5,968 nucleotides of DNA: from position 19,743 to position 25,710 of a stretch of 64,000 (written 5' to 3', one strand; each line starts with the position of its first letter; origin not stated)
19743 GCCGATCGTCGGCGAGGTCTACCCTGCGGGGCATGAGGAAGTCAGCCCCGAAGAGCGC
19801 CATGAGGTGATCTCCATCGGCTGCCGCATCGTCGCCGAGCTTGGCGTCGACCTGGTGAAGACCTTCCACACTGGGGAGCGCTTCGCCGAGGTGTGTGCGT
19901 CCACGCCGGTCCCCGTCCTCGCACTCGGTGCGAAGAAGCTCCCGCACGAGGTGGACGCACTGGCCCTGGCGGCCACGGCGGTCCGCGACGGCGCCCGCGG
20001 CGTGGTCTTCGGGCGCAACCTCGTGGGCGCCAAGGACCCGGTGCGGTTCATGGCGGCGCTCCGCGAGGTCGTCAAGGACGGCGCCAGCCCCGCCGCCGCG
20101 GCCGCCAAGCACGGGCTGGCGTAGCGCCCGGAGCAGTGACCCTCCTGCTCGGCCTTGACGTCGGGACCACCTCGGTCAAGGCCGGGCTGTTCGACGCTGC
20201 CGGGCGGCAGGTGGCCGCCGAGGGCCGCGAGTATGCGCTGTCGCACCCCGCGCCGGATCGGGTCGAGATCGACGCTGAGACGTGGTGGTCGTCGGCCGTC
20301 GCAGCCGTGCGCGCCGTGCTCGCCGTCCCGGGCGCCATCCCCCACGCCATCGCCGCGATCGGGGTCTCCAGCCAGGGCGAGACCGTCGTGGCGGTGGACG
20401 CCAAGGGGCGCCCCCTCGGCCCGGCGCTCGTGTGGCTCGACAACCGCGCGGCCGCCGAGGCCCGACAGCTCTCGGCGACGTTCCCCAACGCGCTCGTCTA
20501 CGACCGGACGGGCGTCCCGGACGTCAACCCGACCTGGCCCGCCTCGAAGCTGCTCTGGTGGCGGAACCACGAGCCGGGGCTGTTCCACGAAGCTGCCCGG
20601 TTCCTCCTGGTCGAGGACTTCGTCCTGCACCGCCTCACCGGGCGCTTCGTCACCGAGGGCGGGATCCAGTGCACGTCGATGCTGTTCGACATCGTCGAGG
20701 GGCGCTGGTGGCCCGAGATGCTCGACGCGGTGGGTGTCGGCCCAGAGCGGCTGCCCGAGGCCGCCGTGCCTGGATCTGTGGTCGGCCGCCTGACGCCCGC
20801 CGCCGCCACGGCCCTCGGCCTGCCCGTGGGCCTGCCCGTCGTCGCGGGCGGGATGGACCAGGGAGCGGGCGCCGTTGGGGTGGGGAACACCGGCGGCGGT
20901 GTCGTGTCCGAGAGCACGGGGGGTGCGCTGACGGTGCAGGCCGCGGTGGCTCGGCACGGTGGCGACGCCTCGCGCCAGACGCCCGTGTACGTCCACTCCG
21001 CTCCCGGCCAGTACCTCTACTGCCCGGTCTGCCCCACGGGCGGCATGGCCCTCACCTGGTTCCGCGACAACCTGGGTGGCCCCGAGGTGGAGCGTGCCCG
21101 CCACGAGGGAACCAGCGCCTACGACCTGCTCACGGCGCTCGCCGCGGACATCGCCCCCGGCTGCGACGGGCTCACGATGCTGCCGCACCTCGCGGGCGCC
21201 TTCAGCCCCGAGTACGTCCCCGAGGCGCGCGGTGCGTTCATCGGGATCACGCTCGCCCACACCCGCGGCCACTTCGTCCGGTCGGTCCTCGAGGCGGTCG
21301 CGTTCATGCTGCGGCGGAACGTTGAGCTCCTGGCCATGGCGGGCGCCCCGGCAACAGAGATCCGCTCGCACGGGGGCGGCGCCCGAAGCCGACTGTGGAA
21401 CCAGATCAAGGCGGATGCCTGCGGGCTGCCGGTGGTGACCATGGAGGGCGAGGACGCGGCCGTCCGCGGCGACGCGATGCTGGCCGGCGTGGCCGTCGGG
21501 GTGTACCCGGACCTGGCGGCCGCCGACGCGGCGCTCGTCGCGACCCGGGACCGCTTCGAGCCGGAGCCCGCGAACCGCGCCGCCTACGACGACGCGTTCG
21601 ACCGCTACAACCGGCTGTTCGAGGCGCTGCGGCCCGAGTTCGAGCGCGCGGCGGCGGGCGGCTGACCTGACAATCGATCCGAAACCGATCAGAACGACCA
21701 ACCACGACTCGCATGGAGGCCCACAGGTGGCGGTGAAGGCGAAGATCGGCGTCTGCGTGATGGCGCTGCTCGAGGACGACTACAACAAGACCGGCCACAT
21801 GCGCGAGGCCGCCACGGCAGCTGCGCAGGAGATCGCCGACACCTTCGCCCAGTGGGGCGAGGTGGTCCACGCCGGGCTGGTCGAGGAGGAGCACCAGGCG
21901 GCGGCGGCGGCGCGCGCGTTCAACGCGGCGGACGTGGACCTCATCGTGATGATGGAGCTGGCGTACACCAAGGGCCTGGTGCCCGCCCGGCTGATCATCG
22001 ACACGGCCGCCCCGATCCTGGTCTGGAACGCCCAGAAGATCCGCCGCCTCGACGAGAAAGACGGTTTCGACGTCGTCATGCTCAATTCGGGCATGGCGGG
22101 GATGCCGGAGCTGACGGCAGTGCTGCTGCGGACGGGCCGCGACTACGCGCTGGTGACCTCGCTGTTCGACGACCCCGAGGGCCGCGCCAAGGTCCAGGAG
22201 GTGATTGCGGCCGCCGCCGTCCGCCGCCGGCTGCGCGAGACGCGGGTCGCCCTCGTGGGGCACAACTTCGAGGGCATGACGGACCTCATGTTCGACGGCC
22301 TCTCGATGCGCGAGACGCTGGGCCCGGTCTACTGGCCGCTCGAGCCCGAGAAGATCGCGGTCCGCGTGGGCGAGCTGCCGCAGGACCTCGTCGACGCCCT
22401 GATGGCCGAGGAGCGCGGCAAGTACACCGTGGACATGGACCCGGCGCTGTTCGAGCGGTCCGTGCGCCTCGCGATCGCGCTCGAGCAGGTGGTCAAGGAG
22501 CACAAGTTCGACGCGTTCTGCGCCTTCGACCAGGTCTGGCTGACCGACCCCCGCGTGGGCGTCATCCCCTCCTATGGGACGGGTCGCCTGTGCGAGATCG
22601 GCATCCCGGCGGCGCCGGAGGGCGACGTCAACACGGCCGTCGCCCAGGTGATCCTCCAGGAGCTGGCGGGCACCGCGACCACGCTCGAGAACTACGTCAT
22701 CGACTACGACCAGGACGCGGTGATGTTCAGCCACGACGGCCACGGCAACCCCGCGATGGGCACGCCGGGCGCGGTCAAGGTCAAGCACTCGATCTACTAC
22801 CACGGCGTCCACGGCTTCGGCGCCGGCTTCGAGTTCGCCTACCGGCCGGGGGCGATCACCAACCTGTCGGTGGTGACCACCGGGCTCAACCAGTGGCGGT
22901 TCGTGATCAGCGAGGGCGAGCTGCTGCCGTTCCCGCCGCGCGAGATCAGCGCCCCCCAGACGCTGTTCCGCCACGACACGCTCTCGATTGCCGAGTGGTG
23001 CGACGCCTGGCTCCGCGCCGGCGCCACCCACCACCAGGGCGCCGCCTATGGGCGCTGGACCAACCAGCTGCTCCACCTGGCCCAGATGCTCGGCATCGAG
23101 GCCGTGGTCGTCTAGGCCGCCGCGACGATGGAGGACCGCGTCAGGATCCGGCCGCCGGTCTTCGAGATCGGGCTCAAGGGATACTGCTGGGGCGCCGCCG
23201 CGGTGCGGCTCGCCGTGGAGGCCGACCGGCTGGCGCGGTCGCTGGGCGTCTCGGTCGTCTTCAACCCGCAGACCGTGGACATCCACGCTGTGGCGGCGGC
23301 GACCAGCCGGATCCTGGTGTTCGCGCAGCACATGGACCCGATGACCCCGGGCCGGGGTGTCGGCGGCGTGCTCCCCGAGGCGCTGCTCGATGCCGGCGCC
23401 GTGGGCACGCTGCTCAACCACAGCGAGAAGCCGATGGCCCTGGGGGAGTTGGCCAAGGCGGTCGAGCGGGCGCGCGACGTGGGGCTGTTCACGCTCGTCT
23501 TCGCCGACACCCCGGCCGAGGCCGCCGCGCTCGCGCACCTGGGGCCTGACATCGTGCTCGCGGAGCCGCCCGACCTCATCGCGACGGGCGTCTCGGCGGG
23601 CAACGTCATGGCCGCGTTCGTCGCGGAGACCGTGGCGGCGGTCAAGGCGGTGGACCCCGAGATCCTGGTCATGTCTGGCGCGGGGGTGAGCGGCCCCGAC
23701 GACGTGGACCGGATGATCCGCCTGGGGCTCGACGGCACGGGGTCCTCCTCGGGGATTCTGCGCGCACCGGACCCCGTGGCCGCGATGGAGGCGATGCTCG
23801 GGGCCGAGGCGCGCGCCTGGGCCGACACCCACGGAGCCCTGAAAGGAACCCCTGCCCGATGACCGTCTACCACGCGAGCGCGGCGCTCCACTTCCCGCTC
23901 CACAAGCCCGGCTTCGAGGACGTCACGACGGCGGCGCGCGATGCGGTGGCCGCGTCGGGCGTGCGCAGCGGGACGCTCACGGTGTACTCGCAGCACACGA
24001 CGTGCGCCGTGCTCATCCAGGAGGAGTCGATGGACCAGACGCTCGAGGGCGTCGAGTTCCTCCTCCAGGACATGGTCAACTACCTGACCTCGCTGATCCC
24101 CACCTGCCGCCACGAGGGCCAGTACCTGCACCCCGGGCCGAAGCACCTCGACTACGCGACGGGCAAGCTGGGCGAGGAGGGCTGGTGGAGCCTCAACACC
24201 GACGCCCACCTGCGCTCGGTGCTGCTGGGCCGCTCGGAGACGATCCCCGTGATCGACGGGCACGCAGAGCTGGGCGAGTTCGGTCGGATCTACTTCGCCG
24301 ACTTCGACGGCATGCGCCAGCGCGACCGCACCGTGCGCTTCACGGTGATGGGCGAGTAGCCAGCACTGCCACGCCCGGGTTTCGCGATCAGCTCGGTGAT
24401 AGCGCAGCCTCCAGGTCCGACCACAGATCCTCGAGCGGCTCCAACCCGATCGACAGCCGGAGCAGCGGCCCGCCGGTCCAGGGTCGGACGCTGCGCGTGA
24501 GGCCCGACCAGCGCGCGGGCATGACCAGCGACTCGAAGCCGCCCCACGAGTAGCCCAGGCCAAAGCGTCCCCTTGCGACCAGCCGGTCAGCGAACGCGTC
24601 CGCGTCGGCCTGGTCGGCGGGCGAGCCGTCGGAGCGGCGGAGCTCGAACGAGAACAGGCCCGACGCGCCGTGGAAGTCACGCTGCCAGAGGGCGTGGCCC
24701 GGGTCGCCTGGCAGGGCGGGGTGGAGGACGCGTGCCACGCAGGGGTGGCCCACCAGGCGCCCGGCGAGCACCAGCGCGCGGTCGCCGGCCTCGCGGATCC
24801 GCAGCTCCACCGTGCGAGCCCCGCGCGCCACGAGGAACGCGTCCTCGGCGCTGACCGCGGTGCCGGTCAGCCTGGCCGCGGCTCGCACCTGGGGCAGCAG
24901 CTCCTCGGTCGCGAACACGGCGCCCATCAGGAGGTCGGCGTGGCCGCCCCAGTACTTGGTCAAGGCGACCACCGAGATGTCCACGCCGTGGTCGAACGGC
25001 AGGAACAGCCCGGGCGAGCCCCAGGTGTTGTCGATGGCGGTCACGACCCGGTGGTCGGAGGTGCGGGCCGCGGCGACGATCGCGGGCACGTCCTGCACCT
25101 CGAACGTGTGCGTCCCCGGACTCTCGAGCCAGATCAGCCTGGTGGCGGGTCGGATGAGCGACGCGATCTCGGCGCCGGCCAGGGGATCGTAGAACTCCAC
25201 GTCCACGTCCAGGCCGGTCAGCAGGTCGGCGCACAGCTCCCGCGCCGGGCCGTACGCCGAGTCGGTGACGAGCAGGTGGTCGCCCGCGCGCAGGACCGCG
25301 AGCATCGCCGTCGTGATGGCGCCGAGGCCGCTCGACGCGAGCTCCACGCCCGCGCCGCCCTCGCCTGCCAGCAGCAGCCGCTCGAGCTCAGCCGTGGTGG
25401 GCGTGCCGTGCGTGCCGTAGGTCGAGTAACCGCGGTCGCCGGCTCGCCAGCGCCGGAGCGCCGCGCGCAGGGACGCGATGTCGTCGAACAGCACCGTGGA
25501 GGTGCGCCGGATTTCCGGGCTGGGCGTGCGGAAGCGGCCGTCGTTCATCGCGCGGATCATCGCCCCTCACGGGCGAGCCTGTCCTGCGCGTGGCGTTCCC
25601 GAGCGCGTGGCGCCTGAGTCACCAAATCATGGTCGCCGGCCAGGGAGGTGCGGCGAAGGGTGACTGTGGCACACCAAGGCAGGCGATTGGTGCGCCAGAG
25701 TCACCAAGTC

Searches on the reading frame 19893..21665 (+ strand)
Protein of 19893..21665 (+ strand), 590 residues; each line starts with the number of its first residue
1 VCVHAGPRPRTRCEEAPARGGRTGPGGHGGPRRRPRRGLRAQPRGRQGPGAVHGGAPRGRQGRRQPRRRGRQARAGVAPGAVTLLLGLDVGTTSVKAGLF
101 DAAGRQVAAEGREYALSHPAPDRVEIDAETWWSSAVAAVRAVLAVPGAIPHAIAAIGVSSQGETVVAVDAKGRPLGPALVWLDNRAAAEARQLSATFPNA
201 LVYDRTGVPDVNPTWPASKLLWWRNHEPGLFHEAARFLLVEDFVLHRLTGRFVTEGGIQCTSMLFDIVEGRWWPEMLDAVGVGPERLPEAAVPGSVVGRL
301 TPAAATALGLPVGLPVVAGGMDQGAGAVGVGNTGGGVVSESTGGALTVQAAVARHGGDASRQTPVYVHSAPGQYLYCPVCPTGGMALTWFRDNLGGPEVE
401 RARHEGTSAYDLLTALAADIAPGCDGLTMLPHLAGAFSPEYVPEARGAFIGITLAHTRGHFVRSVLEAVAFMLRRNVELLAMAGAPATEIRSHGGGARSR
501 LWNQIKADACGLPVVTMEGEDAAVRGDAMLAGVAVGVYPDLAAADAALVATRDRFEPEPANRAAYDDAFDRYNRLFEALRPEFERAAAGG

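Call 77: search_protein_families(library=pfam, proteins=[window:19893-21665:+], max_evalue=0.00001)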
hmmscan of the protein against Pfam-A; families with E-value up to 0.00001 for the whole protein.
window:19893-21665:+ (590 aa): 2 families
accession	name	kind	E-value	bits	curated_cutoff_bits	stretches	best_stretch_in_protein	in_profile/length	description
PF00370.27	FGGY_N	-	8.8e-59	199.5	28.8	1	85-329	2-245/245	FGGY family of carbohydrate kinases, N-terminal domain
PF02782.22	FGGY_C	-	5.7e-33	114.8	27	1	361-534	25-197/198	FGGY family of carbohydrate kinases, C-terminal domain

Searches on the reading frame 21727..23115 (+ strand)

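Call 77: search_protein_families(library=pfam, proteins=[window:21727-23115:+], max_evalue=0.00001)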
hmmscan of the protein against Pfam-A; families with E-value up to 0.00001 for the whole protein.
window:21727-23115:+ (462 aa): 1 family
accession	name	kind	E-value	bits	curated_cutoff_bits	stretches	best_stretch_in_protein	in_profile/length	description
PF11762.14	Arabinose_Iso_C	-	1.3e-11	44.9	25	1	319-458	4-144/144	L-arabinose isomerase C-terminal domain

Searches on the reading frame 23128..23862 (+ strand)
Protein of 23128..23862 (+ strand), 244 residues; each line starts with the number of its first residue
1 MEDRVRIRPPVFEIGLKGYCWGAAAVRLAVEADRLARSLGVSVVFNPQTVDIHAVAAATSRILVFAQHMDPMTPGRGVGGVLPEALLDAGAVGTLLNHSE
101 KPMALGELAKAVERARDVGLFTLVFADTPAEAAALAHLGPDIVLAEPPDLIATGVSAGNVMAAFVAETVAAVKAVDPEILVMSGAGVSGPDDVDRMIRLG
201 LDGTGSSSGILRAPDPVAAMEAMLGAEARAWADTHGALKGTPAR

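Call 77: search_protein_families(library=pfam, proteins=[window:23128-23862:+], max_evalue=0.00001)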
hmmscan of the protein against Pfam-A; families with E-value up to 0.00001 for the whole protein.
window:23128-23862:+ (244 aa): 1 family
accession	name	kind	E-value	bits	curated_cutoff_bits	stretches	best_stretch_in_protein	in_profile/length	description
PF00121.24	TIM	-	1.2e-17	64.7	20.1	1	35-215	27-237/245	Triosephosphate isomerase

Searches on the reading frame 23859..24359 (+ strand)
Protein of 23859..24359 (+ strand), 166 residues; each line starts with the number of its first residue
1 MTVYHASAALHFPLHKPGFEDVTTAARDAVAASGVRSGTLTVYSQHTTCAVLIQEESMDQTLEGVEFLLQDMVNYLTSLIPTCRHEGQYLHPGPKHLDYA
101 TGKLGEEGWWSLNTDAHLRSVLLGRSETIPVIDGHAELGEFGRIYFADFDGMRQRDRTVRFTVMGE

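Call 77: search_protein_families(library=pfam, proteins=[window:23859-24359:+], max_evalue=0.00001)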
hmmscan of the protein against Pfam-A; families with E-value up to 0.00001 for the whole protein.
window:23859-24359:+ (166 aa): 1 family
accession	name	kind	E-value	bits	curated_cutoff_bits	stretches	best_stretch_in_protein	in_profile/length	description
PF01894.22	UPF0047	-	1e-26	93.8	27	1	21-162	1-116/117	Uncharacterised protein family UPF0047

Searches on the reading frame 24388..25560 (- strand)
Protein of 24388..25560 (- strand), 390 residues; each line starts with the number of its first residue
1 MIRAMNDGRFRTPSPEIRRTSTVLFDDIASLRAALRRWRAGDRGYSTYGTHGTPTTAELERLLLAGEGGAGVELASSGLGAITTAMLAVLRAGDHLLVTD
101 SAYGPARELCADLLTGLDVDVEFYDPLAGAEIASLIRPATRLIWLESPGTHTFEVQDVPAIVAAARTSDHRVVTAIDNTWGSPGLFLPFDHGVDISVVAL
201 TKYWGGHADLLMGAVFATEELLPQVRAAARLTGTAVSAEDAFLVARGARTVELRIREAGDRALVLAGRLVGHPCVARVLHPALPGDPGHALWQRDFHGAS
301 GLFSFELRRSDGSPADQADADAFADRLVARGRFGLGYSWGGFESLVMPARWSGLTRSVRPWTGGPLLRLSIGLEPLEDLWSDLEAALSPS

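Call 77: search_protein_families(library=pfam, proteins=[window:24388-25560:-], max_evalue=0.00001)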
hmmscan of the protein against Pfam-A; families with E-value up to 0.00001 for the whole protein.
window:24388-25560:- (390 aa): 1 family
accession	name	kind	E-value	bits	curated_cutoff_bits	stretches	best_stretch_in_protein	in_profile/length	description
PF01053.26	Cys_Met_Meta_PP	-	1.5e-80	271.1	27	1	7-387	12-380/381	Cys/Met metabolism PLP-dependent enzyme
